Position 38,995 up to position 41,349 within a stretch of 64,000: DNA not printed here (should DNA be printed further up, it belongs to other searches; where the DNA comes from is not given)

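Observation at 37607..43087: TolC / MacA-like / MacB-like tripartite exporter in which the membrane fusion protein carries a cytoplasmic GAF sensor domain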

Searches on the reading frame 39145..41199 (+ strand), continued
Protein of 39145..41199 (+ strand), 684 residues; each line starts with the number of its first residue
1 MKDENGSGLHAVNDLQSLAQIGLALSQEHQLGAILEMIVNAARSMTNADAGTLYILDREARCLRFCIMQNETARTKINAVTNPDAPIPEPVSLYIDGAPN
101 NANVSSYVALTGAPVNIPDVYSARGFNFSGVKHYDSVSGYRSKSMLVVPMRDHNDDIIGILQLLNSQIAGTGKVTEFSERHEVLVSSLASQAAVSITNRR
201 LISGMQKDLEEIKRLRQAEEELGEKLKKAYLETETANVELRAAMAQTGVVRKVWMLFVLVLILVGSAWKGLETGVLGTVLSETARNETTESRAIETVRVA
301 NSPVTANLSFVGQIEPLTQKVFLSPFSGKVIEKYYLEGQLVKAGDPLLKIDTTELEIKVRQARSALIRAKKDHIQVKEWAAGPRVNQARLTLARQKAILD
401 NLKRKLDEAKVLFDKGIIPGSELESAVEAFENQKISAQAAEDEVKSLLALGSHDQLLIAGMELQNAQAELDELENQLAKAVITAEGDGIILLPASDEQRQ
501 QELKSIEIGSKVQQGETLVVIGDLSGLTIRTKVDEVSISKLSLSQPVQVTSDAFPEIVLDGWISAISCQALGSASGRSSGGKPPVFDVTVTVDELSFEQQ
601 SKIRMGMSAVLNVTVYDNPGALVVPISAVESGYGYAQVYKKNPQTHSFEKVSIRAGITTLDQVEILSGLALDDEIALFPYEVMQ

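Call 48: find_encoding_contigs(protein=P0021, flank=7000, max_places=1)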
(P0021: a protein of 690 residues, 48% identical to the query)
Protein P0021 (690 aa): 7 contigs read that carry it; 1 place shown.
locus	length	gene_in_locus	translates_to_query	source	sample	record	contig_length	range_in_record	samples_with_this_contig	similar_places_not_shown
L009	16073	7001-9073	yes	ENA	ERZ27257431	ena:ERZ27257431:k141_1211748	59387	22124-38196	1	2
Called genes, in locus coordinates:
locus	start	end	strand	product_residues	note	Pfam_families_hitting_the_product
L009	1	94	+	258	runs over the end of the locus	PF07719:TPR_2 (faint), PF13181:TPR_8 (faint), PF13414:TPR_11 (faint), PF13432:TPR_16, PF14559:TPR_19 (weak)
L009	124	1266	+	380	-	PF00641:Zn_ribbon_RanBP (faint)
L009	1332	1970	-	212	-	PF02915:Rubrerythrin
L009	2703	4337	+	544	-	PF02321:OEP (weak)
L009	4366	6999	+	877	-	PF11614:FixG_C (faint)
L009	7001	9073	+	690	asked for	PF01590:GAF, PF13185:GAF_2, PF13492:GAF_3 (weak), PF25917:BSH_RND (weak), PF25973:BSH_CzcB (faint), PF25990:Beta-barrel_YknX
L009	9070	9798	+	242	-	PF00005:ABC_tran, PF13304:AAA_21 (faint)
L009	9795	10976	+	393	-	PF12704:MacB_PCD, PF02687:FtsX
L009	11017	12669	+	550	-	-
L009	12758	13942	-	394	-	PF13433:Peripla_BP_5, PF13458:Peripla_BP_6, PF01094:ANF_receptor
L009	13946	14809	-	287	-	PF01145:Band_7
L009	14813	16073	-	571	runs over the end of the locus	PF00005:ABC_tran, PF02463:SMC_N (faint), PF13304:AAA_21 (faint)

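Call 57: list_cluster_members(proteins=[P0134, P0129, P0132, P0153, P0140, P0135, P0143, P0122, P0201, P0123])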
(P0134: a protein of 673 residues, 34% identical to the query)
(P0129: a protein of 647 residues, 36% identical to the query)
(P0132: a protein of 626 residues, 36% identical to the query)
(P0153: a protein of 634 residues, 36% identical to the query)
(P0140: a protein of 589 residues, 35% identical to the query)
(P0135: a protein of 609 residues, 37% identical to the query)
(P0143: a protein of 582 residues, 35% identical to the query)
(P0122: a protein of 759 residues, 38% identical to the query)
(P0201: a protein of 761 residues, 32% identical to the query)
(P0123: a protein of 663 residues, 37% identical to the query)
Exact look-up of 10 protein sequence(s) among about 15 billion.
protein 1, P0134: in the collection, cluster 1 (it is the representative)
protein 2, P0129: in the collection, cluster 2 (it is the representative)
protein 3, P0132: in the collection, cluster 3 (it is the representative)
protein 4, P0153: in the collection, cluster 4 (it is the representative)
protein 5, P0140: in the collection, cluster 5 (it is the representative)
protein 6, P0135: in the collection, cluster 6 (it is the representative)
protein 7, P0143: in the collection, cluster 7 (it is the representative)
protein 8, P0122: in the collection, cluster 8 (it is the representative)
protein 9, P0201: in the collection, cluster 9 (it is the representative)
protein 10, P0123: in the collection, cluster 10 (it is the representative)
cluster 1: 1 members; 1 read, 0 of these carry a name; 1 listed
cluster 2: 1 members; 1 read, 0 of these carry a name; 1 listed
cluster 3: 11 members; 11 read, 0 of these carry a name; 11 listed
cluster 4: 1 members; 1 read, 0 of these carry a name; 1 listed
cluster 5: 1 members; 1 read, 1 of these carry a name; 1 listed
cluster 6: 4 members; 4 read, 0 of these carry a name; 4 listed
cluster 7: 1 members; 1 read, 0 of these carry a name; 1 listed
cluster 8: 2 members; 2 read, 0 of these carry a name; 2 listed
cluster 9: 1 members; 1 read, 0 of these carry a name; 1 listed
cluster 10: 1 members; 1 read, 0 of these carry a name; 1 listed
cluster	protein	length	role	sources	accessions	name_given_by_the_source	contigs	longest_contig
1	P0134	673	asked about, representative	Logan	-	-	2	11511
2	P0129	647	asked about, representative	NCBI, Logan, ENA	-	-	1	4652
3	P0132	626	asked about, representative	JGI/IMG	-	-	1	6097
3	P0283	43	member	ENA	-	-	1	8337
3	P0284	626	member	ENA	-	-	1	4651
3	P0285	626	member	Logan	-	-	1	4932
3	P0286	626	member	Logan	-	-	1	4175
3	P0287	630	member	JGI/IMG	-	-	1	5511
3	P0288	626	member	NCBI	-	-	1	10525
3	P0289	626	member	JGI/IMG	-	-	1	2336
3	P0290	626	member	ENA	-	-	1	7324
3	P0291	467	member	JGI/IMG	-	-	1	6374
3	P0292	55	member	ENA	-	-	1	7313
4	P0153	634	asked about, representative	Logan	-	-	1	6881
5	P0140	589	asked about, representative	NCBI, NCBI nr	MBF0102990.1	MAG: HlyD family efflux transporter periplasmic adaptor subunit [Desulfobacterales ... | HlyD family efflux transporter periplasmic adaptor subunit [Desulfobacterales bacterium]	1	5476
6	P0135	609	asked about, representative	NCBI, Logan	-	-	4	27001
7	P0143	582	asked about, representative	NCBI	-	-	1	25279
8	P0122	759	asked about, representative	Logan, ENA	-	-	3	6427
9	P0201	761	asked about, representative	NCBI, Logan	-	-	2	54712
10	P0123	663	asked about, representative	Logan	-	-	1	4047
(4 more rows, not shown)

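Call 58: find_related_loci(query=A1, collection=genome_contigs, flank=5000)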
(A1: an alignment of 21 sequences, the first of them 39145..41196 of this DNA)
Query A1 (684 aa) in genome_contigs; peptide patterns used: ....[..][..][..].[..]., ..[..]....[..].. (x = any residue, [..] = any of these).
600 stretches matched a pattern (row limit reached: there are more); 555 encode a relative of the query (tblastn E <= 1e-3); the best 80 are kept; 80 distinct loci.
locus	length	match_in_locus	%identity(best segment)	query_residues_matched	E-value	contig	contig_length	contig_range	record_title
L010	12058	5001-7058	87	1-684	0e+0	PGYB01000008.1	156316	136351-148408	MAG: Candidatus Riflebacteria bacterium HGW-Riflebacteria-1 bjp_ig2103_scaffold_50, whole genome shotgun sequence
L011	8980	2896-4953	84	1-684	0e+0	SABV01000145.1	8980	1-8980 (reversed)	MAG: Erysipelotrichia bacterium isolate INTA.CYC.134 contig-100_7067, whole genome shotgun sequence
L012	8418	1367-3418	49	1-677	0e+0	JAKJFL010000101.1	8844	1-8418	MAG: Candidatus Riflebacteria bacterium isolate UR.bin127 UR_contig_24454, whole genome shotgun sequence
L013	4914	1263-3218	41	16-675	2e-158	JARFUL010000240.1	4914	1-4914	MAG: Syntrophobacteria bacterium isolate SCS_cbin_177 SCS_cbin_177_cosample_000018322327, whole genome shotgun sequence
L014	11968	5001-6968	41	14-675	5e-153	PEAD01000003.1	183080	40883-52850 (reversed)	MAG: Nitrospirae bacterium MYbin3 scaffold3, whole genome shotgun sequence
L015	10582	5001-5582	56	12-206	6e-64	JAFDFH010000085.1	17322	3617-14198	MAG: Deltaproteobacteria bacterium isolate Meg22_02_Bin_128 Meg22_02_Bin_128_scaffold_13095, whole genome shotgun sequen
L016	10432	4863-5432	55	15-205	3e-60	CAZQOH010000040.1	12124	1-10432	MAG TPA_asm: uncultured Desulfobacterales bacterium isolate SRP200020_co1_95 genome assembly, contig: NODE_7088_length_1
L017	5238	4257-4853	53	12-218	2e-59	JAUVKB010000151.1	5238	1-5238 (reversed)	MAG: Deltaproteobacteria bacterium isolate CSMAG_469 CSMAG_469_k127_205231_length_5238_cov_19.6809, whole genome shotgun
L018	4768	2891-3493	51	9-207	3e-59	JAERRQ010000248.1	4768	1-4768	MAG: Desulfobacterales bacterium isolate G11 c_000000024032, whole genome shotgun sequence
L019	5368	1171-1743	54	15-206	2e-59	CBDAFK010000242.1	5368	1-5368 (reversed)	MAG: uncultured Desulfobacterales bacterium isolate MAG_109 genome assembly, contig: k141_83835, whole genome shotgun se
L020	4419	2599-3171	54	15-205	1e-58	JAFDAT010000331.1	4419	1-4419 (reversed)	MAG: Deltaproteobacteria bacterium isolate AB_69_Bin_102 AB_69_Bin_102_scaffold_52447, whole genome shotgun sequence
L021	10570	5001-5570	52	19-212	1e-58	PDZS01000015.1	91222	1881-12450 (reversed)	MAG: Deltaproteobacteria bacterium YD0425bin51 scaffold15, whole genome shotgun sequence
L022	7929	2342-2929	52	10-206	1e-58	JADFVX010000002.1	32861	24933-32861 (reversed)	MAG: Proteobacteria bacterium isolate C1.bin.36 k83_58612, whole genome shotgun sequence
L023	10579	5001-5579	55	15-209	1e-57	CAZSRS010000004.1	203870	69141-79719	MAG TPA_asm: uncultured Desulfovibrionaceae bacterium isolate binchicken_co168_97 genome assembly, contig: NODE_42_lengt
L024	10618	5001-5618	52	8-214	1e-57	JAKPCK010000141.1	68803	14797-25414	MAG: Deltaproteobacteria bacterium isolate JPMR_maxbin.018 k141_665573, whole genome shotgun sequence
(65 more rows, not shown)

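Call 71: find_encoding_contigs(protein=P0201, flank=6000, max_places=1)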
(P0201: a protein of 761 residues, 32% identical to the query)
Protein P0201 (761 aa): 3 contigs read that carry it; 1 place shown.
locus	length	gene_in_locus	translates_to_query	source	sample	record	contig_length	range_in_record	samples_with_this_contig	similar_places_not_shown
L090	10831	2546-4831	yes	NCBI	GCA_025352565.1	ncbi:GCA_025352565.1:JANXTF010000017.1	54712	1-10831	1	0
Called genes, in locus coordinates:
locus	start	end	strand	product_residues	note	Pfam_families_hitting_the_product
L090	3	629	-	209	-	?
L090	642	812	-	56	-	-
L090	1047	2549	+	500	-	PF02321:OEP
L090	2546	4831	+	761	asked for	PF13185:GAF_2, PF01590:GAF, PF00989:PAS, PF08448:PAS_4 (weak), PF13188:PAS_8, PF13426:PAS_9 (weak), PF25990:Beta-barrel_YknX (weak), PF26002:Beta-barrel_AprE (weak)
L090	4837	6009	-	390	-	PF12704:MacB_PCD, PF02687:FtsX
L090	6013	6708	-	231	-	PF00005:ABC_tran, PF13304:AAA_21 (faint)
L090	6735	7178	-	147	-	-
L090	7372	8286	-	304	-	PF00126:HTH_1, PF03466:LysR_substrate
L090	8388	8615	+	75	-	PF06568:YjiS-like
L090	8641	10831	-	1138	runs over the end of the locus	PF02811:PHP, PF07733:DNA_pol3_alpha, PF17657:DNA_pol3_finger, PF14579:HHH_6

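Call 72: find_encoding_contigs(protein=P0134, flank=6000, max_places=1)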
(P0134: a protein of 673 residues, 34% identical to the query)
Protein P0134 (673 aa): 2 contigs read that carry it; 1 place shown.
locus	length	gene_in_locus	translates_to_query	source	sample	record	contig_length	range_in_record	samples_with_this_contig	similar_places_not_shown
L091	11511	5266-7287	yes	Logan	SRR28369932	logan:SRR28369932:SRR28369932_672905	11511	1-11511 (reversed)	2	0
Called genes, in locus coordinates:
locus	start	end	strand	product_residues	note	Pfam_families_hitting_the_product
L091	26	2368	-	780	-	PF07715:Plug, PF00593:TonB_dep_Rec_b-barrel, PF14905:OMP_b-brl_3 (faint)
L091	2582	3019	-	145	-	PF00582:Usp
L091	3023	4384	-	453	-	PF02881:SRP54_N, PF00448:SRP54, PF06414:Zeta_toxin (weak), PF13401:AAA_22, PF01656:CbiA (weak), PF02978:SRP_SPB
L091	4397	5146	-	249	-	PF20772:TACO1_YebC_N, PF01709:Transcrip_reg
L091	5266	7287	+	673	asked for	PF01590:GAF, PF13185:GAF_2, PF13492:GAF_3, PF25917:BSH_RND (weak)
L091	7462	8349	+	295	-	-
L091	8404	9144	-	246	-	-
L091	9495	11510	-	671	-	?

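Call 82: search_protein_families(library=pfam, proteins=[P0156, P0253, P0217, P0122, P0208, P0199, P0182], max_evalue=0.001)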
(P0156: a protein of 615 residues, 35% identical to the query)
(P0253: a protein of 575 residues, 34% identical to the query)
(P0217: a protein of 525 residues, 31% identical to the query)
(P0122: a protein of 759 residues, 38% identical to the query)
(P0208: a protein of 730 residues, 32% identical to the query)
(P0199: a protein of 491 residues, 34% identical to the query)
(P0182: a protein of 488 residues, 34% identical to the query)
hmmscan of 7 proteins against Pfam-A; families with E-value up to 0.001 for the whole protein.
P0156 (615 aa): 3 families
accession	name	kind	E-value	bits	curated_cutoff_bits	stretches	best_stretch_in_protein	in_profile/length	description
PF00027.35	cNMP_binding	-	1.8e-22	79.5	27.5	1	37-123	3-89/89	Cyclic nucleotide-binding domain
PF16576.10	HlyD_D23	-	2.1e-14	53.8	30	1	243-514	4-193/214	Barrel-sandwich domain of CusB or HlyD membrane-fusion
PF13437.12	HlyD_3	-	7.2e-10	40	22.2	1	418-536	1-101/106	HlyD family secretion protein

P0253 (575 aa): 2 families
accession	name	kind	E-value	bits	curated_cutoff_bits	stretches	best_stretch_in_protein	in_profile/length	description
PF13437.12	HlyD_3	-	1.2e-11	45.7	22.2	1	373-493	1-106/106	HlyD family secretion protein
PF16576.10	HlyD_D23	-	4.5e-10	39.6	30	1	198-461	4-188/214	Barrel-sandwich domain of CusB or HlyD membrane-fusion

P0217 (525 aa): 3 families
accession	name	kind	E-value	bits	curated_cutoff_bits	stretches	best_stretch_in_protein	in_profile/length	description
PF13437.12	HlyD_3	-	3.8e-14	53.8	22.2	1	340-440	15-106/106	HlyD family secretion protein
PF16576.10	HlyD_D23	-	6.7e-09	35.8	30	1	156-407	22-191/214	Barrel-sandwich domain of CusB or HlyD membrane-fusion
PF13533.13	Biotin_lipoyl_2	-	0.00031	20.9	29.8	0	157-185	4-32/32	Biotin-lipoyl like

P0122 (759 aa): 9 families
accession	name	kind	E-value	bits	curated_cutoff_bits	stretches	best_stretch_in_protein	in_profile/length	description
PF01590.32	GAF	-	1.9e-13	51.6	22.4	1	146-301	1-133/133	GAF domain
PF13437.12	HlyD_3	-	6.1e-09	37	22.2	1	573-683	2-102/106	HlyD family secretion protein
PF13185.12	GAF_2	-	9.2e-09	36.1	28.6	1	145-301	2-135/136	GAF domain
PF16576.10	HlyD_D23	-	7.2e-06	25.9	30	1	411-657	20-186/214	Barrel-sandwich domain of CusB or HlyD membrane-fusion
PF00989.32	PAS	-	9.2e-06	26.1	22.6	1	11-120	6-112/113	PAS fold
PF13492.12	GAF_3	-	2.5e-05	25.1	27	1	147-303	2-129/129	GAF domain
PF06160.17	EzrA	-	0.00023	20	39.6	1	450-570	163-289/557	Septation ring formation regulator, EzrA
PF08448.16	PAS_4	-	0.00054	20.6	23.1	0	12-74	1-62/110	PAS fold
PF13426.13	PAS_9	-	0.00059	20.5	27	0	17-74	2-58/103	PAS domain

P0208 (730 aa): 8 families
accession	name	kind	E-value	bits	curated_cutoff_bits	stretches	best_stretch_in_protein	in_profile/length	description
PF13437.12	HlyD_3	-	5.2e-16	59.7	22.2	1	537-643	2-93/106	HlyD family secretion protein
PF16576.10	HlyD_D23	-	9e-13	48.4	30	1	492-626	56-189/214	Barrel-sandwich domain of CusB or HlyD membrane-fusion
PF01590.32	GAF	-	2.6e-12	47.9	22.4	1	13-136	6-133/133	GAF domain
PF00989.32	PAS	-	2.9e-11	43.8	22.6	1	158-235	2-81/113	PAS fold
PF08448.16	PAS_4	-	1.6e-09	38.4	23.1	1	163-274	1-109/110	PAS fold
PF13185.12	GAF_2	-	4.9e-08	33.7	28.6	1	23-134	18-133/136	GAF domain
PF13188.13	PAS_8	-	5.1e-07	29.8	21.8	1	159-209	3-54/65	PAS domain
PF13426.13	PAS_9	-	1.6e-05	25.5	27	1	168-272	2-103/103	PAS domain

P0199 (491 aa): 4 families
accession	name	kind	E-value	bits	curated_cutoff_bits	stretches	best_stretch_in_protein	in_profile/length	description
PF16576.10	HlyD_D23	-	3.9e-17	62.7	30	1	109-373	3-188/214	Barrel-sandwich domain of CusB or HlyD membrane-fusion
PF13437.12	HlyD_3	-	8.9e-16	59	22.2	1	285-378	1-85/106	HlyD family secretion protein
PF02321.23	OEP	-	6.1e-06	26.6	22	1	188-253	115-180/187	Outer membrane efflux protein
PF13533.13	Biotin_lipoyl_2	-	0.00077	19.7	29.8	0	124-155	1-32/32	Biotin-lipoyl like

P0182 (488 aa): 2 families
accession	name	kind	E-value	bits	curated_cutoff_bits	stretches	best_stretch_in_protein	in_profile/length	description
PF13437.12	HlyD_3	-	2.8e-16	60.6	22.2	1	292-412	2-106/106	HlyD family secretion protein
PF16576.10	HlyD_D23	-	6.1e-15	55.5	30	1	130-384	20-194/214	Barrel-sandwich domain of CusB or HlyD membrane-fusion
